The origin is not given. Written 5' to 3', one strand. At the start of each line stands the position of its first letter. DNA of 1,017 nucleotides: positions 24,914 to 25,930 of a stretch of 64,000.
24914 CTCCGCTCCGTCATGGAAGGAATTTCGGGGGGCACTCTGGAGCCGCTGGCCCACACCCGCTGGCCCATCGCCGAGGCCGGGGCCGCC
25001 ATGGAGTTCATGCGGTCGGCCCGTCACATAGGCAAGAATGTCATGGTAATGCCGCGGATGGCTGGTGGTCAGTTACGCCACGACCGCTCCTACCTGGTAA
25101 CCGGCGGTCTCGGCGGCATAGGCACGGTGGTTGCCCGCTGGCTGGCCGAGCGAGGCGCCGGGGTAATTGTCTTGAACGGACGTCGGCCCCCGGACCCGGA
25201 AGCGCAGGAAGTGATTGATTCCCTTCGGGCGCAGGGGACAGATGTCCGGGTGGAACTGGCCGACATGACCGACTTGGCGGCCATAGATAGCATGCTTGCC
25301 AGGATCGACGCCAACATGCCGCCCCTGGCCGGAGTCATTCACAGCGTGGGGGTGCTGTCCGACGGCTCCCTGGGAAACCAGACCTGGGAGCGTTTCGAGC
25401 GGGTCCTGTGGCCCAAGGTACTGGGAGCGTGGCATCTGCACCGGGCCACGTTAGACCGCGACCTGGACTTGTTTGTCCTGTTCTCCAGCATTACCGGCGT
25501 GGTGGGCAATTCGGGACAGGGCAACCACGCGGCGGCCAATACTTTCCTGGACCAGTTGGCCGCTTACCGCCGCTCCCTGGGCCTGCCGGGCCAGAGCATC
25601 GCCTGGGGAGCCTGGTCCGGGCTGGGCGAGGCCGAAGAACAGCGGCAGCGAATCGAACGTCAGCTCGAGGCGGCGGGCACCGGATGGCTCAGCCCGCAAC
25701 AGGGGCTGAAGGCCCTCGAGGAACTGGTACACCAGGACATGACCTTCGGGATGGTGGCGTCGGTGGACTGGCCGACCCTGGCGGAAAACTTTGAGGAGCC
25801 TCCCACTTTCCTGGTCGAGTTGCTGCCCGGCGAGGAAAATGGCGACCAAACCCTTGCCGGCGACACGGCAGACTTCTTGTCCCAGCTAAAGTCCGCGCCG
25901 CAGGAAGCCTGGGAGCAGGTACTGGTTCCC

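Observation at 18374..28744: Stand-alone 3456-aa type I PKS: a FAS/HR-PKS-like fully reducing C-methylating module fused to a carrier-less second KS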

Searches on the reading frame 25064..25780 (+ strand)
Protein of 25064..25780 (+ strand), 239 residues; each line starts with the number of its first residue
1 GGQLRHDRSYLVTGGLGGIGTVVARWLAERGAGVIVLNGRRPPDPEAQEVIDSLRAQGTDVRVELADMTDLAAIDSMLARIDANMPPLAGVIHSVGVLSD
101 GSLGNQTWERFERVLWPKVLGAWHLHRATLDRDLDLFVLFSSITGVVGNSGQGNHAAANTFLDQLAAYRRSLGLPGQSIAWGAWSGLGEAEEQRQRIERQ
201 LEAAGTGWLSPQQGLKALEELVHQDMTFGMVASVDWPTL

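Call 60: search_solved_structures(query=window:25064-25780:+, max_evalue=1e-10, show_alignments=3)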
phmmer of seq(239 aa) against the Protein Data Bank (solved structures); distinct sequences matched with E-value up to 1e-10: 56.
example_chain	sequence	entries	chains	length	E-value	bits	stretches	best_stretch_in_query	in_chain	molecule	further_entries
9d2y_A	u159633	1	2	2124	6.5e-48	166.6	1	5-229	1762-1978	Multifunctional mycocerosic acid synthase membrane-associated MAS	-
9d2z_A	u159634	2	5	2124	6.5e-48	166.6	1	5-229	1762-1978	Mycocerosic acid synthase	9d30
3mjv_A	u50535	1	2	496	1.2e-41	146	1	9-237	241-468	AmphB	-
3mjc_A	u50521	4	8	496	4.8e-41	144.1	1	9-237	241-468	AmphB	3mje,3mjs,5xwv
4dif_A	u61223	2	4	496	6.4e-41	143.7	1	9-237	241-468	AmphB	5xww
6w7s_A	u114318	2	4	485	2.1e-40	141.9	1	9-236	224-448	EryAI | KR1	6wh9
2fr0_A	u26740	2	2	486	2.2e-40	141.9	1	9-236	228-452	Erythromycin synthase, EryAI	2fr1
3mjt_A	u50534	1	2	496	2.2e-40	141.9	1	9-237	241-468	AmphB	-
5bp4_A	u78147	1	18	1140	8.7e-40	140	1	5-230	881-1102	Mycocerosic acid synthase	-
7m7e_B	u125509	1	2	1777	1.2e-39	139.5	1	9-236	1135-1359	6-deoxyerythronolide-B synthase EryA2, modules 3 and 4,EryAI,6-deoxyerythronolide-B syntha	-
7m7i_B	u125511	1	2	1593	3.6e-39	137.9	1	9-236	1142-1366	EryAI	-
7m7j_B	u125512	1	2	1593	3.6e-39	137.9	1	9-236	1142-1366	EryAI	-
3slk_A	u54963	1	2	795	4.1e-39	137.7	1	10-218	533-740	Polyketide synthase extender module 2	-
7m7f_B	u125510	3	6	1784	4.3e-39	137.7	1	9-236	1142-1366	EryAI,6-deoxyerythronolide-B synthase EryA3, modules 5 and 6 chimera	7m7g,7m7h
8tjn_B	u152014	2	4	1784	4.3e-39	137.7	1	9-236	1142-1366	EryAI,6-deoxyerythronolide-B synthase EryA3, modules 5 and 6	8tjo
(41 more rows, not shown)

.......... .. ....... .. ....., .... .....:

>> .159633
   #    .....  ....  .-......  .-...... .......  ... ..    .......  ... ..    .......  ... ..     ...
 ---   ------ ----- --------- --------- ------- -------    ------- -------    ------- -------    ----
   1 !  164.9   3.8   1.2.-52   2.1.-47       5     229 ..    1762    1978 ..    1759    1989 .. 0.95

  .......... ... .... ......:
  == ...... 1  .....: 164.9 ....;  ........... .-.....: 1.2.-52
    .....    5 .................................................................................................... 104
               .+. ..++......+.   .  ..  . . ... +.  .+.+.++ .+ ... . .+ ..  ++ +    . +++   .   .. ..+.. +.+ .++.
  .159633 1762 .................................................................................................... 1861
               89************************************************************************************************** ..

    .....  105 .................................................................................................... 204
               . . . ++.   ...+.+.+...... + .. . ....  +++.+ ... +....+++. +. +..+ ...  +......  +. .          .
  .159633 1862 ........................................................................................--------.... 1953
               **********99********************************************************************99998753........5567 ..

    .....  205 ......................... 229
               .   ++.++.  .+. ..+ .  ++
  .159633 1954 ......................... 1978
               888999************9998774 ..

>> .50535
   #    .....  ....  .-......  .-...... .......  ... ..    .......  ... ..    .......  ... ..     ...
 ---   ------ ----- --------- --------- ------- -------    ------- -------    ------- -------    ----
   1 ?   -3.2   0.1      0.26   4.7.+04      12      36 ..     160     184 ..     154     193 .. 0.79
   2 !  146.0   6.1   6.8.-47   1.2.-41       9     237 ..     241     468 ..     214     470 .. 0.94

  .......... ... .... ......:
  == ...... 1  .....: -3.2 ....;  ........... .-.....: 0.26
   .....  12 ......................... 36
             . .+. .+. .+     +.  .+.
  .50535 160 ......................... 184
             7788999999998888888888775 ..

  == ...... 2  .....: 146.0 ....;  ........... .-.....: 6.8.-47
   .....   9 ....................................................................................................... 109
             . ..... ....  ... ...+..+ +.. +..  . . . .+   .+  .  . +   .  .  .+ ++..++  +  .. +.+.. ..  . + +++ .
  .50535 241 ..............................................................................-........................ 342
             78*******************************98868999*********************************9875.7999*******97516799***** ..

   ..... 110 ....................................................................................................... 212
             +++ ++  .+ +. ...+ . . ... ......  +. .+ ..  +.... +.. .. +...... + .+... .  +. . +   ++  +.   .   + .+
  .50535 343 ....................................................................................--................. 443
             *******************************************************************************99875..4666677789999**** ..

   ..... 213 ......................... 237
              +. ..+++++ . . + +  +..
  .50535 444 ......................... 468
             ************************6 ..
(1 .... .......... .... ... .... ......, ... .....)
